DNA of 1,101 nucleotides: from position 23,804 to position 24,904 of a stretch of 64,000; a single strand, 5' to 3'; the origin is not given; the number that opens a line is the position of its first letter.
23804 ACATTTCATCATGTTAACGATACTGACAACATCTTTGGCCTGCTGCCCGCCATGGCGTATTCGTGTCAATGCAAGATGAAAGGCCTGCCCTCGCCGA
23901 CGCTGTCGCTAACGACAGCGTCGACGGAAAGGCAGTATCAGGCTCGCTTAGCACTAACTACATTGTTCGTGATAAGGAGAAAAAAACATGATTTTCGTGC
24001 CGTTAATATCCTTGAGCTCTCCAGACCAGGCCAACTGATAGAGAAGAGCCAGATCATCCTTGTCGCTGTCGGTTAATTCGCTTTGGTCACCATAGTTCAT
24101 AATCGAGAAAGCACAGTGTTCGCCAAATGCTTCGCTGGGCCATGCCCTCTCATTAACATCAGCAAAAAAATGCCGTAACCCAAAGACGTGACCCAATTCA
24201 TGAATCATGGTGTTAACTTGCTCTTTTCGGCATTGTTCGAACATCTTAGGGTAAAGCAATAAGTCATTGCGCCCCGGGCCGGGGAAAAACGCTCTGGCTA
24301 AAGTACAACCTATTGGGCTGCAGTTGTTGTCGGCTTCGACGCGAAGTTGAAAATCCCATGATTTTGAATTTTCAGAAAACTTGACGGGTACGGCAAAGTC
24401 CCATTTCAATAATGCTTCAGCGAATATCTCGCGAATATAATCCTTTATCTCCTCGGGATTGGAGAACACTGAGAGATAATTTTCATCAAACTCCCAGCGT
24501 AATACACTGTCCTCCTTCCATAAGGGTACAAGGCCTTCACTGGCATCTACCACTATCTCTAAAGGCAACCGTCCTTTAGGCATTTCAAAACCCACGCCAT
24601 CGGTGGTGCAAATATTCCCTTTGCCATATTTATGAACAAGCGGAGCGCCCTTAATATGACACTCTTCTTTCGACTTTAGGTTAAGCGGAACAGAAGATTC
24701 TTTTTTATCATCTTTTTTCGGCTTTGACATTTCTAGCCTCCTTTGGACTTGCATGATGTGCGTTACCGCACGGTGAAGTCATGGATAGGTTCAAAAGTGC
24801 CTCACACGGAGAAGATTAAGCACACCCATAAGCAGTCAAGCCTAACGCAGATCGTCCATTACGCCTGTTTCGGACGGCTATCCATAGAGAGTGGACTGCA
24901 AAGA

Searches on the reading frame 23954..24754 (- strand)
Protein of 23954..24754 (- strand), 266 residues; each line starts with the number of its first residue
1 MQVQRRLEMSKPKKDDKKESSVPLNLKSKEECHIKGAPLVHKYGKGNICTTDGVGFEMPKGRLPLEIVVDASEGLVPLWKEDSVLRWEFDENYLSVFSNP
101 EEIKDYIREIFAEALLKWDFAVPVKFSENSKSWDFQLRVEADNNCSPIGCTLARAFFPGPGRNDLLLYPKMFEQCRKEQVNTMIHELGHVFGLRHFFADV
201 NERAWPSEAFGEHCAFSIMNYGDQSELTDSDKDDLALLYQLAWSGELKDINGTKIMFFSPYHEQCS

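Call 4: search_protein_families(library=pfam, proteins=[window:23954-24754:-], max_evalue=0.01)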
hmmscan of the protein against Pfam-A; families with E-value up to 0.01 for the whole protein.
window:23954-24754:- (266 aa): 5 families
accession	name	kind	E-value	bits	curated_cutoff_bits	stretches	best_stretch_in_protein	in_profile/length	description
PF00413.30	Peptidase_M10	-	9.5e-06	26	24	1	99-195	14-124/159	Matrixin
PF13583.11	Reprolysin_4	-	0.00088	19.4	22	1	179-224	135-178/203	Metallo-peptidase family M12B Reprolysin-like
PF13688.12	Reprolysin_5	-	0.0015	19.2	27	1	177-223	139-188/196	Metallo-peptidase family M12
PF01400.30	Astacin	-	0.0023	18.1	22.5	1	101-195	13-94/189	Astacin (Peptidase family M12A)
PF13582.12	Reprolysin_3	-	0.0066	17.4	22.4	0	178-195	105-122/123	Metallo-peptidase family M12B Reprolysin-like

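Call 5: search_protein_families(library=ncbifam, proteins=[window:23954-24754:-], max_evalue=0.01)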
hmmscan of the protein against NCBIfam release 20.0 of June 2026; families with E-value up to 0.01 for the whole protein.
window:23954-24754:- (266 aa): 3 families
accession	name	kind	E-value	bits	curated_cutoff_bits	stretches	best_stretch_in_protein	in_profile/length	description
TIGR03952.1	metzin_BF0631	equivalog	0.00035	19.7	208.1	1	176-201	229-254/351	zinc-dependent metalloproteinase lipoprotein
NF041905.1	MXAN_2677_2678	equivalog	0.0078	15.3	250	0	180-198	184-203/283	myxosortase-dependent metalloprotease, MXAN_2677/MXAN_2678 family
NF033823.0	archmetzin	subfamily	0.0089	16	145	0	174-195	117-138/170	archaemetzincin family Zn-dependent metalloprotease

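Call 65: search_solved_structures(query=window:23954-24754:-, max_evalue=1)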
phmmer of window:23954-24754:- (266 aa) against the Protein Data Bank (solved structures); distinct sequences matched with E-value up to 1: 45.
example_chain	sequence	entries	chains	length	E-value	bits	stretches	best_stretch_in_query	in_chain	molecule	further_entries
1hv5_A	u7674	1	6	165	0.00043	22.7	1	86-198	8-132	STROMELYSIN 3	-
1cgf_A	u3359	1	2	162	0.0026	20.1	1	106-211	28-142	FIBROBLAST COLLAGENASE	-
1cgl_A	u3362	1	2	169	0.0029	20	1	106-211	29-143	FIBROBLAST COLLAGENASE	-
1cge_A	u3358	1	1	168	0.0029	20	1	106-211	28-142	FIBROBLAST COLLAGENASE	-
1usn_A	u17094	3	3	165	0.004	19.5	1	92-196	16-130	STROMELYSIN-1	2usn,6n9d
1hfs_A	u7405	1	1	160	0.0041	19.5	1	93-196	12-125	STROMELYSIN-1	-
1b8y_A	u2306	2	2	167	0.0042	19.5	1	92-196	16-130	PROTEIN (STROMELYSIN-1) | Stromelysin-1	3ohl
3shi_A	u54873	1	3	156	0.0042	19.5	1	109-211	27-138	Interstitial collagenase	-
2jnp_A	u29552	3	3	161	0.0042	19.5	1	93-196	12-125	Matrix metalloproteinase-3 | Stromelysin-1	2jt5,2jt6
1caq_A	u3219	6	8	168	0.0042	19.5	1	92-196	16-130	PROTEIN (STROMELYSIN-1) | STROMELYSIN-1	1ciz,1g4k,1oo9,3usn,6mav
3oho_A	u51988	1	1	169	0.0043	19.5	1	92-196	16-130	Stromelysin-1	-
2d1o_A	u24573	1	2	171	0.0044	19.4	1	92-196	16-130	Stromelysin-1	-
2j0t_A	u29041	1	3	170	0.0045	19.4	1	107-211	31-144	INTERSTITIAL COLLAGENASE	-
1ayk_A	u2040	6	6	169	0.0045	19.4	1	108-211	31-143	COLLAGENASE | FIBROBLAST COLLAGENASE | PROTEIN (COLLAGENASE)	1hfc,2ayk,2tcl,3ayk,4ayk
1qic_A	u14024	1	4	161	0.0046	19.4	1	93-196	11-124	PROTEIN (STROMELYSIN-1)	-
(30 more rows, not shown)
